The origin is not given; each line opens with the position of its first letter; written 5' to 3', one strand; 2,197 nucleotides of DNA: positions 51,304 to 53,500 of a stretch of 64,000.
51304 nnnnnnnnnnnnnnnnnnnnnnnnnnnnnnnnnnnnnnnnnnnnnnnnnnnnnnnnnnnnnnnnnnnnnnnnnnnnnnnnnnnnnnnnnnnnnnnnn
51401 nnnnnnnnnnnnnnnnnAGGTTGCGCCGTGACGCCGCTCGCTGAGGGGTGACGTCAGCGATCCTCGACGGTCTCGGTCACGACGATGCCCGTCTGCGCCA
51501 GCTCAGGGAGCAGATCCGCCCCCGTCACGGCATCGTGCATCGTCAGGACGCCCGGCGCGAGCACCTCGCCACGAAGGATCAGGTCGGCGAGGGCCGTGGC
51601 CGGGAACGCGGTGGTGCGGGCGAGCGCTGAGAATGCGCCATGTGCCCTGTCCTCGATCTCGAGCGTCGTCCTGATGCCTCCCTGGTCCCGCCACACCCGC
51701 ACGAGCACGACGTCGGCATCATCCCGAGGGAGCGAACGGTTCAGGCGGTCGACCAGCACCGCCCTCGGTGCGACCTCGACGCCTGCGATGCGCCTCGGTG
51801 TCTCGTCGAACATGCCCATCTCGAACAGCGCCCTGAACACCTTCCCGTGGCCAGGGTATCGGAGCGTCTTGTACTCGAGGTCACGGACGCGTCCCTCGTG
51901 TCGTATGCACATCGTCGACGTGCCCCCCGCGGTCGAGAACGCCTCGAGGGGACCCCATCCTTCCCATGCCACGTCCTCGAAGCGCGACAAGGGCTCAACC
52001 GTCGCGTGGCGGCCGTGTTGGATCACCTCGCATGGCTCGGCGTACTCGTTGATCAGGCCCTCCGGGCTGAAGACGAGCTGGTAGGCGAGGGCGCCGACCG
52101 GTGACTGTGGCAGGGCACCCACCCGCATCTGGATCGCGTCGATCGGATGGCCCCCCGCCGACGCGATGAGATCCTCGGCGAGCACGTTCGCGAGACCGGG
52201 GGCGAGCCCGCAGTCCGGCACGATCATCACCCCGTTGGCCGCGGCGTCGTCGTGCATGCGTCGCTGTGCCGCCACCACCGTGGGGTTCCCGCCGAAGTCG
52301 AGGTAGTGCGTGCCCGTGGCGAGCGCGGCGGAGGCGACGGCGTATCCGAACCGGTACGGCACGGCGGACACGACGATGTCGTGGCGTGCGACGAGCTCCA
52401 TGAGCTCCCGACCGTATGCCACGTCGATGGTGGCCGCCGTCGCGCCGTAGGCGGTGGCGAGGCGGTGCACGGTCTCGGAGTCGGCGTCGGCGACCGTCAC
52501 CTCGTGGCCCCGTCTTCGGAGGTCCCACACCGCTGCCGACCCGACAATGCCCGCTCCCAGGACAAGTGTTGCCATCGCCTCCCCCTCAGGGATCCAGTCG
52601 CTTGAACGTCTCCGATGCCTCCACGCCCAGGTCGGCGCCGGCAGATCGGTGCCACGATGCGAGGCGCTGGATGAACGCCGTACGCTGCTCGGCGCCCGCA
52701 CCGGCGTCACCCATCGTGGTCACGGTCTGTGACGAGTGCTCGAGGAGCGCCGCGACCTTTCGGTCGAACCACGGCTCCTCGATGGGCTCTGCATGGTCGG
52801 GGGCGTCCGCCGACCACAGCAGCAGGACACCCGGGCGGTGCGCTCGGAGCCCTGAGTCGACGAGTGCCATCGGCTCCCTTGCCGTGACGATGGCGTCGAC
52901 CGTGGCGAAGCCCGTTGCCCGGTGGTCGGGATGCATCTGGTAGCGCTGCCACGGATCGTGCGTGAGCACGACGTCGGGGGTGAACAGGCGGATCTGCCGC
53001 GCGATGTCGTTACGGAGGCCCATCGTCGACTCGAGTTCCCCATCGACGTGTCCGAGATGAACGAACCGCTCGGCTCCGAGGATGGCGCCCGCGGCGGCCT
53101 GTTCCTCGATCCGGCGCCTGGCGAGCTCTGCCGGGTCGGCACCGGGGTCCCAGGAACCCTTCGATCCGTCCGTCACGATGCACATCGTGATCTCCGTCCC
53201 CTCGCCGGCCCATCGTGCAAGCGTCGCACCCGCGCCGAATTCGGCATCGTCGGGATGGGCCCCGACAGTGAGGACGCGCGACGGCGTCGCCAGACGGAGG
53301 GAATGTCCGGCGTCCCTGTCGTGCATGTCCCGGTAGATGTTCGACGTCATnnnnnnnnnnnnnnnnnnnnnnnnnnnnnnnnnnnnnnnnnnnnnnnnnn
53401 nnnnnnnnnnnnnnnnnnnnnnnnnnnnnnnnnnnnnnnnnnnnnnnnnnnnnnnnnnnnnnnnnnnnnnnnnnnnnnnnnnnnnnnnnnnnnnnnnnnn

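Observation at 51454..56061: Six-gene overlapping minus-strand operon mixing an ATPase-less amino-acid ABC transporter with VOC, CofC-like, PIG-L and saccharopine-dehydrogenase genes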

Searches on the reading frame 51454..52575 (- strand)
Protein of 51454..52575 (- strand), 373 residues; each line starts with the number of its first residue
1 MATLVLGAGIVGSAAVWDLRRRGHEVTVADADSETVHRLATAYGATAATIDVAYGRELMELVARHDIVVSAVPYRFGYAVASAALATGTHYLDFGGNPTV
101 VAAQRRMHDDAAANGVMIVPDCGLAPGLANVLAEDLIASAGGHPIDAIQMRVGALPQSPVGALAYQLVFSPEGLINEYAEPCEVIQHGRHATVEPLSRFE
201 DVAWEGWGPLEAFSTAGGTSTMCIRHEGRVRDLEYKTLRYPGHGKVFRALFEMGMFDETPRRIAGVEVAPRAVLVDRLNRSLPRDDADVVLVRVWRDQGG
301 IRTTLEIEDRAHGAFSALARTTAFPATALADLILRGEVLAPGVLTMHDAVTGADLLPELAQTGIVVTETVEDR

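Call 4: search_protein_families(library=pfam, proteins=[window:51454-52575:-], max_evalue=0.01)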
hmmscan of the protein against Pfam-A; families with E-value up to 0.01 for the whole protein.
window:51454-52575:- (373 aa): 12 families
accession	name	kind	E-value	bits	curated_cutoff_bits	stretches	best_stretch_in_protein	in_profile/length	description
PF16653.10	Sacchrp_dh_C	-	8.1e-28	98.7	31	1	123-364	1-265/265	Saccharopine dehydrogenase C-terminal domain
PF03435.24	Sacchrp_dh_NADP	-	2.4e-20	73.6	25.1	1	4-119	2-129/129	Saccharopine dehydrogenase NADP binding domain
PF01262.27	AlaDh_PNT_C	-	2.9e-08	33.8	23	1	3-72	31-100/214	Alanine dehydrogenase/PNT, C-terminal domain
PF03807.23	F420_oxidored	-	1e-05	26.4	21.6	1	5-84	4-79/94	NADP oxidoreductase coenzyme F420-dependent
PF01266.30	DAO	-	1.3e-05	25.3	27.9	1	4-34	3-33/353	FAD dependent oxidoreductase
PF03446.21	NAD_binding_2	-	8.3e-05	23.1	21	1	5-144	4-139/161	NAD binding domain of 6-phosphogluconate dehydrogenase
PF13450.12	NAD_binding_8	-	0.00012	22.7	21.9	1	5-33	1-29/68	NAD(P)-binding Rossmann-like domain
PF02254.24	TrkA_N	-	0.0003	21.5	23.8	1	4-73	2-71/116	TrkA-N domain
PF01488.26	Shikimate_DH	-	0.00043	20.8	24.3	1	3-72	15-83/138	Shikimate / quinate 5-dehydrogenase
PF01370.27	Epimerase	-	0.0035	17.2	20.9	1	4-72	2-72/240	NAD dependent epimerase/dehydratase family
PF01408.29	GFO_IDH_MocA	-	0.004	18.3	24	0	4-92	4-90/120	Oxidoreductase family, NAD-binding Rossmann fold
PF13460.12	NAD_binding_10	-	0.0055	17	27.2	1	8-72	3-68/184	NAD(P)H-binding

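Call 5: search_protein_families(library=ncbifam, proteins=[window:51454-52575:-], max_evalue=0.01)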
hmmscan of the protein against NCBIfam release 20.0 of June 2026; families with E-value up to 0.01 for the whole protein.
window:51454-52575:- (373 aa): 21 families
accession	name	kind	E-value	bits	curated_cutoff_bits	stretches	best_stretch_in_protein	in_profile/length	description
NF001933.0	PRK00711.1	subfamily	3.7e-06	26.2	383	1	1-38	1-38/429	D-amino acid dehydrogenase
TIGR02352.1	thiamin_ThiO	equivalog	4.9e-05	22.6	250.8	1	4-45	2-41/351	glycine oxidase ThiO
NF000744.0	PRK00045.1-3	equivalog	8.2e-05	21.6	429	1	3-71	188-257/447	glutamyl-tRNA reductase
NF005112.0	PRK06545.2-4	subfamily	0.0002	20.5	294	1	4-74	6-65/356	prephenate dehydrogenase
NF001311.0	PRK00258.1-3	equivalog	0.00036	19.8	235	1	3-93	124-216/279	shikimate dehydrogenase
TIGR03364.1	HpnW_proposed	hypoth_equivalog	0.00037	19.7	285.1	1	4-35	4-35/365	TIGR03364 family FAD-dependent oxidoreductase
NF002480.1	PRK01747.1-1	equivalog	0.00047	18.7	540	1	3-36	251-284/645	bifunctional tRNA (5-methylaminomethyl-2-thiouridine)(34)-methyltransferase MnmC2/FAD-dependent 5-carboxymethylaminomethyl-2-thiouridine(34)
NF007039.0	PRK09496.3-2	equivalog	0.00057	18.8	293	1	1-42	1-42/446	Trk system potassium transporter TrkA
TIGR03197.1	MnmC_Cterm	equivalog_domain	0.00084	18.5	174.2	1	4-34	3-33/400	FAD-dependent 5-carboxymethylaminomethyl-2-thiouridine(34) oxidoreductase MnmC1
NF005111.0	PRK06545.2-3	equivalog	0.0011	18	344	1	4-85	17-90/371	prephenate dehydrogenase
TIGR03911.1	pyrrolys_PylD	equivalog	0.0013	17.9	150.05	1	4-74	149-213/266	3-methylornithyl-N6-L-lysine dehydrogenase PylD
NF009410.0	PRK12771.1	subfamily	0.0013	17.4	516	1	4-34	142-172/566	NAD(P)-binding protein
TIGR01505.1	tartro_sem_red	equivalog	0.0021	17.3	340.75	1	6-52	5-51/291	2-hydroxy-3-oxopropionate reductase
NF049967.1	QhpG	equivalog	0.0025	16.8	240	1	4-33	2-31/423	flavin-dependent monooxygenase QhpG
TIGR00518.1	alaDH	equivalog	0.0029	16.6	391.85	0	4-72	171-238/370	alanine dehydrogenase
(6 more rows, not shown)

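Call 11: list_cluster_members(proteins=[P0001, window:51457-52575:-, window:52589-53350:-, window:53922-54365:-, window:54365-55174:-, window:55276-56061:-])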
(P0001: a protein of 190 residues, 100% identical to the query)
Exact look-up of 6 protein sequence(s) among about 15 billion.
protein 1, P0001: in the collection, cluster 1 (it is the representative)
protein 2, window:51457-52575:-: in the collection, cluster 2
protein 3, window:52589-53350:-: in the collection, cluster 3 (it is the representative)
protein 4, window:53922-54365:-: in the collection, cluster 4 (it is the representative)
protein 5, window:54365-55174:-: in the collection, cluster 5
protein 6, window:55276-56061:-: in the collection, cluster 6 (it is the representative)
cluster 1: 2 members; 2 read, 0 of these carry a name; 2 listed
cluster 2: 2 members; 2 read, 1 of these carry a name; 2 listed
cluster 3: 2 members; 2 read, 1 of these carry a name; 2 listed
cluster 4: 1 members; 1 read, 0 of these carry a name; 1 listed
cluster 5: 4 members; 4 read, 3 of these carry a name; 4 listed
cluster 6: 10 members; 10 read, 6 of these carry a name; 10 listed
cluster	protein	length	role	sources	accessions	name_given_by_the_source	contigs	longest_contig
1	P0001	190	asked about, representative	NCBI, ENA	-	-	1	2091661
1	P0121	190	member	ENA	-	-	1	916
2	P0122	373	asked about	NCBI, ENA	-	-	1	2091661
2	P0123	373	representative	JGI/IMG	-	lysine 6-dehydrogenase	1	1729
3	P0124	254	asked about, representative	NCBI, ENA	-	-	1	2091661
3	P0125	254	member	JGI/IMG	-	LmbE family N-acetylglucosaminyl deacetylase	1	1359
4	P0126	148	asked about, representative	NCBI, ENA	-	-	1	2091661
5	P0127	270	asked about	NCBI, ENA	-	-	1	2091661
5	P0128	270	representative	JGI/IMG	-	polar amino acid transport system permease protein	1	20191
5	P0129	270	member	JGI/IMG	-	polar amino acid transport system permease protein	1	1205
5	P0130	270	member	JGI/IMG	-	polar amino acid transport system permease protein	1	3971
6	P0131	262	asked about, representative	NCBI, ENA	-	-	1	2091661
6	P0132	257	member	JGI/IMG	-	polar amino acid transport system substrate-binding protein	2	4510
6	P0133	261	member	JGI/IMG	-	polar amino acid transport system substrate-binding protein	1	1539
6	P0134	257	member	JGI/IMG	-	polar amino acid transport system substrate-binding protein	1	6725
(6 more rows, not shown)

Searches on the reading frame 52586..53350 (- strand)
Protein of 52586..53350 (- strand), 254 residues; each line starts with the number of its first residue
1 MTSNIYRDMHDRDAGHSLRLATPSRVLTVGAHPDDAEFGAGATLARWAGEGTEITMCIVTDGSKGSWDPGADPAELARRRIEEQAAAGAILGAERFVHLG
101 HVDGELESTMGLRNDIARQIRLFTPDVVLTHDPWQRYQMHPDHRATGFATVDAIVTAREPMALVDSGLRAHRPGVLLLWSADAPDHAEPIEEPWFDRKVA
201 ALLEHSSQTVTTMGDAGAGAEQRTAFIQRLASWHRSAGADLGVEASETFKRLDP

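Call 4: search_protein_families(library=pfam, proteins=[window:52586-53350:-], max_evalue=0.01)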
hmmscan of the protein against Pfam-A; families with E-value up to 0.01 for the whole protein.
window:52586-53350:- (254 aa): 1 family
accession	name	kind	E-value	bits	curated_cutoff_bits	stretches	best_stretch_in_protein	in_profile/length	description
PF02585.22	PIG-L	-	2.3e-30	106.2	28.2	1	27-154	1-129/129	GlcNAc-PI de-N-acetylase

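Call 5: search_protein_families(library=ncbifam, proteins=[window:52586-53350:-], max_evalue=0.01)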
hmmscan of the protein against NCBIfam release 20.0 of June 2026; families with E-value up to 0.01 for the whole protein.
window:52586-53350:- (254 aa): 4 families
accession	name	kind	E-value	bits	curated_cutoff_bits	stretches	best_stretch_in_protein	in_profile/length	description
TIGR04001.1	thiol_BshB1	equivalog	5.3e-24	85.2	182.5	1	26-250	4-219/226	bacillithiol biosynthesis deacetylase BshB1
TIGR04000.1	thiol_BshB2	equivalog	1.6e-15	57.3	195.25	1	25-218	2-194/217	bacillithiol biosynthesis deacetylase BshB2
TIGR03446.1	mycothiol_Mca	equivalog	3.3e-13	49.9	277.15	1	25-167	2-163/283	mycothiol conjugate amidase Mca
TIGR03445.1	mycothiol_MshB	equivalog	1.2e-09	38.5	224.35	1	27-100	1-81/284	N-acetyl-1-D-myo-inositol-2-amino-2-deoxy-alpha-D-glucopyranoside deacetylase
